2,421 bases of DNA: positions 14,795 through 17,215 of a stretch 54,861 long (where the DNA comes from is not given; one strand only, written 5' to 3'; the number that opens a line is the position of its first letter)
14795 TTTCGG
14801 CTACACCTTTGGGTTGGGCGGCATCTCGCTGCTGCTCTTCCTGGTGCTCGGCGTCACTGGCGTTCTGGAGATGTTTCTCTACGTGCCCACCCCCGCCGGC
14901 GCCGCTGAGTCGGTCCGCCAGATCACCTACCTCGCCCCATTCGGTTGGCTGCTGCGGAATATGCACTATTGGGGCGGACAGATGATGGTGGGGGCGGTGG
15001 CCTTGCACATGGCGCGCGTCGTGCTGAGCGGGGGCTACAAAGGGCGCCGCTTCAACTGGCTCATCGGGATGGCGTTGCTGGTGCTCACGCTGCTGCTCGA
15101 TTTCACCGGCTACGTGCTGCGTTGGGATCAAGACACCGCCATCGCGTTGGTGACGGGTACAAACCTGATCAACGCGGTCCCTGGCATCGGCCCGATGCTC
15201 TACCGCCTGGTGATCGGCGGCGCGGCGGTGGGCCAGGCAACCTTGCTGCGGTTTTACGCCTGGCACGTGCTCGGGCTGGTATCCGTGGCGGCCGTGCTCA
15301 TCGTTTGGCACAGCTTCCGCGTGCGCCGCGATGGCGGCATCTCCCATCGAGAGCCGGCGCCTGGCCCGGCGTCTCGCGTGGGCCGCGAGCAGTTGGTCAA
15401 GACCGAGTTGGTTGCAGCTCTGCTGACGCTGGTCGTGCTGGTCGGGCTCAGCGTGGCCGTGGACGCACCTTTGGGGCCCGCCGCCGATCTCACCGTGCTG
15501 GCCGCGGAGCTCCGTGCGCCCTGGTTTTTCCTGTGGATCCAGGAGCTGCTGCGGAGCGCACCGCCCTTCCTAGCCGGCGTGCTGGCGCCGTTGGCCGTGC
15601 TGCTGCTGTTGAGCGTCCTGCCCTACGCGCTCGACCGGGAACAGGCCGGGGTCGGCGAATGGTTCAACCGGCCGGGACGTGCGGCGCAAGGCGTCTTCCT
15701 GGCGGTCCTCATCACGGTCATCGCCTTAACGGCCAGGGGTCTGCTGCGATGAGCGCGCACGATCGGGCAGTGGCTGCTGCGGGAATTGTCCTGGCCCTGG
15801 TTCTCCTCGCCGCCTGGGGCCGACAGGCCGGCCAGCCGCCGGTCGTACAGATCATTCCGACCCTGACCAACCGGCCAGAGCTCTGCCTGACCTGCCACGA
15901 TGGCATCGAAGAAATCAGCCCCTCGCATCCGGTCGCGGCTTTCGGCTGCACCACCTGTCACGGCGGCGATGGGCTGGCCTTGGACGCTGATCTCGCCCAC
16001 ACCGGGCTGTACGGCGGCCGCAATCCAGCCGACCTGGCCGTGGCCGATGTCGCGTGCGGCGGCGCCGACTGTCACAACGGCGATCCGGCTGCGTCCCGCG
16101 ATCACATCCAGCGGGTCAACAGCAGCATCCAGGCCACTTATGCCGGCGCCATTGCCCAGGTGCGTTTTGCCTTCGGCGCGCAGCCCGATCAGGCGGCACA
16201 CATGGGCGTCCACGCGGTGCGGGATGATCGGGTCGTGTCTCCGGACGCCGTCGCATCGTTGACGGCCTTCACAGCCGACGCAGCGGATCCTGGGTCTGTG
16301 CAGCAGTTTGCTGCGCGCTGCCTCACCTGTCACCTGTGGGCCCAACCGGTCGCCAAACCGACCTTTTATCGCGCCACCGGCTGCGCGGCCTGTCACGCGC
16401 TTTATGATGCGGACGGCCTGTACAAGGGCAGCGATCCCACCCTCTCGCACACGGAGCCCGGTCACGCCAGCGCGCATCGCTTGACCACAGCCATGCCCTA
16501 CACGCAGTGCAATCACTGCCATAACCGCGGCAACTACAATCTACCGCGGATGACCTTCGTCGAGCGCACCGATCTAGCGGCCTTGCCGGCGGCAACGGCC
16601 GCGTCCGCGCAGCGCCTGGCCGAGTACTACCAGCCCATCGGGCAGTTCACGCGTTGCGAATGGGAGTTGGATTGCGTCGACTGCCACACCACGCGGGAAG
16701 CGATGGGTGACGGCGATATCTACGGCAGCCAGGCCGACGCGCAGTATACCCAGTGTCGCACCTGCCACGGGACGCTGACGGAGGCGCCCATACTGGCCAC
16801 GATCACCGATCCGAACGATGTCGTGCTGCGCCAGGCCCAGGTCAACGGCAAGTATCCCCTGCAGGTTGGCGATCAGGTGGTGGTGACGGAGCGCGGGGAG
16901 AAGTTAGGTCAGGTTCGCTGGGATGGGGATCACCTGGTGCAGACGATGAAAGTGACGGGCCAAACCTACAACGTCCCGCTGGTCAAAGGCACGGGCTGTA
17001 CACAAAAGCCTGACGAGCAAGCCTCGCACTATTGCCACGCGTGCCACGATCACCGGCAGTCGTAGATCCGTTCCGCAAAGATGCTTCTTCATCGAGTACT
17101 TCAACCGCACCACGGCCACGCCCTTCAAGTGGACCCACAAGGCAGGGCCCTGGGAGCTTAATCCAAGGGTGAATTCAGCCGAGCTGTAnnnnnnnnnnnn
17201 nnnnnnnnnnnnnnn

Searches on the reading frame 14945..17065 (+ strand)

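Call 42: search_protein_families(library=pfam, proteins=[window:14945-17065:+], max_evalue=0.00001)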
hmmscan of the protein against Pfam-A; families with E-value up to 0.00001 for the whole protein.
window:14945-17065:+ (706 aa): 1 family
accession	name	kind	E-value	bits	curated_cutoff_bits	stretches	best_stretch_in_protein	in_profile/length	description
PF14522.11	Cytochrome_C7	-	5.3e-07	29.8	24.8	0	510-608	4-66/67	Cytochrome c7 and related cytochrome c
